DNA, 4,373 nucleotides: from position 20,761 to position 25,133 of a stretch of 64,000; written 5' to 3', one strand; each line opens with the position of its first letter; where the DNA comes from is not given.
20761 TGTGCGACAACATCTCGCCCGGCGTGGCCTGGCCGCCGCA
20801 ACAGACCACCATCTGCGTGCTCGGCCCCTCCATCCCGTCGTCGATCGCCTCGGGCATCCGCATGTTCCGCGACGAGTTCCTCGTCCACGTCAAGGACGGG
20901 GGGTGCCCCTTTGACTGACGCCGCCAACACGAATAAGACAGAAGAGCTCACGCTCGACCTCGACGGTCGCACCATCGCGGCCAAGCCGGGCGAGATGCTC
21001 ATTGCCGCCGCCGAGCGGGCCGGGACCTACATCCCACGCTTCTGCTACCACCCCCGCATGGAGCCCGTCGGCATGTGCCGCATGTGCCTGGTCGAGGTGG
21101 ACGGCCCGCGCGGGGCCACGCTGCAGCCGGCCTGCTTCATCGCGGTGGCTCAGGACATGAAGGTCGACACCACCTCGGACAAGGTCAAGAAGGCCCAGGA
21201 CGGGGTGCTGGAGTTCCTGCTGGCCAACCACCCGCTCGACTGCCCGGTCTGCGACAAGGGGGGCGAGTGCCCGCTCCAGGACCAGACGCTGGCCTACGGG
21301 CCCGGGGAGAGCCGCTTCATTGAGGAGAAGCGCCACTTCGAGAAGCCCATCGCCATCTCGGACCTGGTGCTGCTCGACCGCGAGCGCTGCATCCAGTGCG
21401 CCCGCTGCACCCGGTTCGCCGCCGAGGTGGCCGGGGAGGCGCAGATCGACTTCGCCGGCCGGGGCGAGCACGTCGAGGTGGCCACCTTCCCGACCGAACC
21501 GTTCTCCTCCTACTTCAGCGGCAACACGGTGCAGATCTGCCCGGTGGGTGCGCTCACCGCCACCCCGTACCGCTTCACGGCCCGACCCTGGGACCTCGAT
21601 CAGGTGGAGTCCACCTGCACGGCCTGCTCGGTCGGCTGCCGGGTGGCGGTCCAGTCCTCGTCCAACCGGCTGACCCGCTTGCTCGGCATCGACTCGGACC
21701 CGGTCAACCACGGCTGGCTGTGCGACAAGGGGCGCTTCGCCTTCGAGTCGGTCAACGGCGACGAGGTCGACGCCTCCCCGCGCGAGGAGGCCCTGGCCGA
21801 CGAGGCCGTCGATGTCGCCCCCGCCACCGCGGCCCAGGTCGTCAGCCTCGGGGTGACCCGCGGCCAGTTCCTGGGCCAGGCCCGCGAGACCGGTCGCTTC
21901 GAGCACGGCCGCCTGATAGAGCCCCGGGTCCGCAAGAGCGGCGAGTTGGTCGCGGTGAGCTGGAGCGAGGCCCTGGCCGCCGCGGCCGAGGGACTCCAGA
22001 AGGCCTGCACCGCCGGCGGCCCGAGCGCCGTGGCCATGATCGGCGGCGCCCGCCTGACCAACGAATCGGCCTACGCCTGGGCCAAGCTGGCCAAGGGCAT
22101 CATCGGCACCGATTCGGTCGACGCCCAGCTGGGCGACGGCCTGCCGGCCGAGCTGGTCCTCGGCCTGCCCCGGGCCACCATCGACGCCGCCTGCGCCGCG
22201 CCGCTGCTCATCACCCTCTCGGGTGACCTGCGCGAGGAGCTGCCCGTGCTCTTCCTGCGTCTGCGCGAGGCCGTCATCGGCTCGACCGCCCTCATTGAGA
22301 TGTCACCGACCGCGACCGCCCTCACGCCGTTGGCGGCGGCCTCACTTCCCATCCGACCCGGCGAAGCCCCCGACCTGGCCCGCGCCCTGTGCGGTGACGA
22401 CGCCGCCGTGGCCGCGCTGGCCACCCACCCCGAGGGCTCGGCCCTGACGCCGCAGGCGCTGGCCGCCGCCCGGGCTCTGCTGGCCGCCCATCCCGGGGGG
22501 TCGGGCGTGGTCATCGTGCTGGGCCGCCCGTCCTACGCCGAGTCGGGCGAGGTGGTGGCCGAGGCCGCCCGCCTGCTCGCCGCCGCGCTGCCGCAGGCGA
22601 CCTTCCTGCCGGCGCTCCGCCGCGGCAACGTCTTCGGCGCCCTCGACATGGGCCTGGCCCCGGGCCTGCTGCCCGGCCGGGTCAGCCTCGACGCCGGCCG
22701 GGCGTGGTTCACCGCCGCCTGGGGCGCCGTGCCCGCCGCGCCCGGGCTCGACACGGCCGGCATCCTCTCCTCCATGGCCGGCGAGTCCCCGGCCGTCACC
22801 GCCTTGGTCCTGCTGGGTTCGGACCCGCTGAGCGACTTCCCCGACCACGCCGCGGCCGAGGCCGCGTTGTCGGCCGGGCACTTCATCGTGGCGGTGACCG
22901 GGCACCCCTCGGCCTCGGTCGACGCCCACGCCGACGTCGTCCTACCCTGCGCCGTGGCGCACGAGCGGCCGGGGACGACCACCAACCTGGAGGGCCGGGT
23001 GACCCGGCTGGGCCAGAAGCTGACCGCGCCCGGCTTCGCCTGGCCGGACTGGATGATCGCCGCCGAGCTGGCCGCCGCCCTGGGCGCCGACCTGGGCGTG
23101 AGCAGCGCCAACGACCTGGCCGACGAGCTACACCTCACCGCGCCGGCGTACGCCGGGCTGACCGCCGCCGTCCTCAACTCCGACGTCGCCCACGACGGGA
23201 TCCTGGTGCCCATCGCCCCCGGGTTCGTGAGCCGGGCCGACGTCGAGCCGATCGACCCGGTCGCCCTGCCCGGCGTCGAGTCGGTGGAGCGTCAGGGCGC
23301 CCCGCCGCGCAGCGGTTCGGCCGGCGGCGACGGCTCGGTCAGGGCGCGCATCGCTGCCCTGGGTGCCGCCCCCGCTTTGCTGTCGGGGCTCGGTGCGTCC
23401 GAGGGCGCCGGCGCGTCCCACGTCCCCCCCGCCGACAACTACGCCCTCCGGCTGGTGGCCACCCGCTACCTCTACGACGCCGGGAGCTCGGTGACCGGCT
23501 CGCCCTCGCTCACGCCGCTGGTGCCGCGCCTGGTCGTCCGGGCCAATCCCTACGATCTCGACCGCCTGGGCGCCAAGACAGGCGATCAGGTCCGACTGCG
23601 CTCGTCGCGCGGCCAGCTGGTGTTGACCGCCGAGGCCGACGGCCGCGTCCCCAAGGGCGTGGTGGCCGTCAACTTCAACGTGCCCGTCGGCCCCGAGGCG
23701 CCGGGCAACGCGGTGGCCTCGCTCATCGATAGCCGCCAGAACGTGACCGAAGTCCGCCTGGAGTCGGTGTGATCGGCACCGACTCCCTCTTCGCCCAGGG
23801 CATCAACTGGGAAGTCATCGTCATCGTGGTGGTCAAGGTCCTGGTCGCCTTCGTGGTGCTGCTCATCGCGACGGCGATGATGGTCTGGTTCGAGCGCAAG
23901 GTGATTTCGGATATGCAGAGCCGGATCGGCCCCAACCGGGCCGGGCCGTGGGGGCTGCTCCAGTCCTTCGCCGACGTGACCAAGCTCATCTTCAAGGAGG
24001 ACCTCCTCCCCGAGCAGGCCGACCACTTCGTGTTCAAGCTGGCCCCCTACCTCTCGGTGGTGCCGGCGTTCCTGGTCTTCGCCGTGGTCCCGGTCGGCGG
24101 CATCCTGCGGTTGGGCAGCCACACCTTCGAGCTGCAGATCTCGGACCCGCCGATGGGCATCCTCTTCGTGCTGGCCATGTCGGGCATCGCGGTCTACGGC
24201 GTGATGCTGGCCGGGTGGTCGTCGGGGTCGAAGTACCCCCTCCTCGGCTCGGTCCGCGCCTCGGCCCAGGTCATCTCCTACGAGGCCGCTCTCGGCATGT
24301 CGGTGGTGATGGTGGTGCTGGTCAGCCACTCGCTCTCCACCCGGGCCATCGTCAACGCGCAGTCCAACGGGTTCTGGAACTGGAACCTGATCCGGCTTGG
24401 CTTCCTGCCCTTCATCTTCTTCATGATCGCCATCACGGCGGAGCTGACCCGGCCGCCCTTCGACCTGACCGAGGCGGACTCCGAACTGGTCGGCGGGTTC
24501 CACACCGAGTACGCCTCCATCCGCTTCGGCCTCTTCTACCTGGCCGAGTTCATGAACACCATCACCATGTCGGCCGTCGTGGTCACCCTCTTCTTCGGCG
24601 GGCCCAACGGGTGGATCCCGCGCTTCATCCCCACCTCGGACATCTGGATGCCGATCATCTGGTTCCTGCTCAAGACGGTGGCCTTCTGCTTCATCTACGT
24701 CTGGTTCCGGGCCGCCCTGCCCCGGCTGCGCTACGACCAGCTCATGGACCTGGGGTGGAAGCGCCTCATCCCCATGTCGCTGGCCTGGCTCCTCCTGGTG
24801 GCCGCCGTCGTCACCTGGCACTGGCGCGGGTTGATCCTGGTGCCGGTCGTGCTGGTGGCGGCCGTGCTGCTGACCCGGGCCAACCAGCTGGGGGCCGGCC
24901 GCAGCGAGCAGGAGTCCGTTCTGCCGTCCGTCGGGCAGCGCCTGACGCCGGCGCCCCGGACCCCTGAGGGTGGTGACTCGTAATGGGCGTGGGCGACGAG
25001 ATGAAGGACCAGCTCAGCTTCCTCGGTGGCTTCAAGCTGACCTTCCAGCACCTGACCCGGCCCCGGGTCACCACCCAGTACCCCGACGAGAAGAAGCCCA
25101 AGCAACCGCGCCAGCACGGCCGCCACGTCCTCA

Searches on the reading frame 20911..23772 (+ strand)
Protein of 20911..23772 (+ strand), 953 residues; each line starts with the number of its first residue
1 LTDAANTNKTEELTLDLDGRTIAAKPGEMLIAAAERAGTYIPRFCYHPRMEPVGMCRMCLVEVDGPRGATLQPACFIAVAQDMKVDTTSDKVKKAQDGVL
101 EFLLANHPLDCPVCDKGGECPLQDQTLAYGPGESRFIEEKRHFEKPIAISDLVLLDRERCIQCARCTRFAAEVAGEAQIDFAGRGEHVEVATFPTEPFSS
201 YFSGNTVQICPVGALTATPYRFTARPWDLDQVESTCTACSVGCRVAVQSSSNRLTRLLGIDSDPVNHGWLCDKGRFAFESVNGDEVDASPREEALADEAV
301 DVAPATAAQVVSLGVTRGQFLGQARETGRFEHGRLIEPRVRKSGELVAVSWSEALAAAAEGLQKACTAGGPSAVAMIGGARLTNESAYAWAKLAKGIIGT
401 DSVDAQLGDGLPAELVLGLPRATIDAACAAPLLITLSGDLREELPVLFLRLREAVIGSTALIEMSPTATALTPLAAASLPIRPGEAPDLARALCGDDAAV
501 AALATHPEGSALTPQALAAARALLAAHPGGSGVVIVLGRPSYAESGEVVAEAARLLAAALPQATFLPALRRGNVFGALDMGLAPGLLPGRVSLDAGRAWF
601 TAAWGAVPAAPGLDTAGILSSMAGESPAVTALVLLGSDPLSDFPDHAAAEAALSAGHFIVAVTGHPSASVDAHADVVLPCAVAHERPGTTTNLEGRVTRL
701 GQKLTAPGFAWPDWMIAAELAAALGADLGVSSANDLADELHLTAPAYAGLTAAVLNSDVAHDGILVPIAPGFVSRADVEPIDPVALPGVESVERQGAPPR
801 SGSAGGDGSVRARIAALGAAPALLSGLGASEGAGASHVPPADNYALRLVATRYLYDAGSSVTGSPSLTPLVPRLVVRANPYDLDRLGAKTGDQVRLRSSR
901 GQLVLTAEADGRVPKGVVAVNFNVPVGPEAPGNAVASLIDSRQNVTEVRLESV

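Call 52: search_protein_families(library=pfam, proteins=[window:20911-23772:+], max_evalue=0.0001)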
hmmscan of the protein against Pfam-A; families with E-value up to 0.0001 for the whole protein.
window:20911-23772:+ (953 aa): 8 families
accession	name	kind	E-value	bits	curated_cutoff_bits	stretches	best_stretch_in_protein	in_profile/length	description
PF00384.28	Molybdopterin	-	2.5e-26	93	24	1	334-722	1-352/353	Molybdopterin oxidoreductase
PF22117.2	Fer4_Nqo3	-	8e-24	84.1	27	1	151-216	2-67/67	NADH-quinone oxidoreductase subunit 3, ferredoxin-like domain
PF13510.11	Fer2_4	-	2.4e-17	63.2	22.8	1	11-89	2-81/82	2Fe-2S iron-sulfur cluster binding domain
PF10588.14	NADH-G_4Fe-4S_3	-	1.4e-16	60.2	27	1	98-135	3-40/40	NADH-ubiquinone oxidoreductase-G iron-sulfur binding region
PF04879.21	Molybdop_Fe4S4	-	2.3e-12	47.2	22.7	1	232-282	4-54/55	Molybdopterin oxidoreductase Fe4S4 domain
PF01568.27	Molydop_binding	-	1.5e-10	41.5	26.8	1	846-930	1-87/110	Molydopterin dinucleotide binding domain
PF00111.32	Fer2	-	1.2e-06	28.8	21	1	16-64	4-48/77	2Fe-2S iron-sulfur cluster binding domain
PF22151.2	Fer4_NDSU1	-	5.4e-05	23.1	23.8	0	231-278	3-50/51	NADH-ubiquinone oxidoreductase NDSU1/NuoG-like, 4Fe-4S domain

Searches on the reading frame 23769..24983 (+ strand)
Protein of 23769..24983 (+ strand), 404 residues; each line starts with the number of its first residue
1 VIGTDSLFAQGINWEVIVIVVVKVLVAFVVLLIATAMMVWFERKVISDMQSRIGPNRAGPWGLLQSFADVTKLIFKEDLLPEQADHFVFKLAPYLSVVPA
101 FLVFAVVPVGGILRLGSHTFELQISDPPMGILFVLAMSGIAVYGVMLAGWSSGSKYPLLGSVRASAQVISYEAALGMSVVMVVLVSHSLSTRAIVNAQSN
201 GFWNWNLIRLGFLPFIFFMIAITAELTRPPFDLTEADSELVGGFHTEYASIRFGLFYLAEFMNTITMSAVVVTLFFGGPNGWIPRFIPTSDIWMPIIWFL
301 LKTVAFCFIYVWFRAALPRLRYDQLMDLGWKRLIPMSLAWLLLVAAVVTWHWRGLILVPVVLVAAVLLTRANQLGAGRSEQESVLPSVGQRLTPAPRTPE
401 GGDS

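Call 52: search_protein_families(library=pfam, proteins=[window:23769-24983:+], max_evalue=0.0001)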
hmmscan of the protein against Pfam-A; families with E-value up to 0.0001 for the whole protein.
window:23769-24983:+ (404 aa): 1 family
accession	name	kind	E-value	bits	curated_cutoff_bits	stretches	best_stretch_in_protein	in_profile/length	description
PF00146.26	NADHdh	-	2.1e-116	388.9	27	1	23-345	2-298/298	NADH dehydrogenase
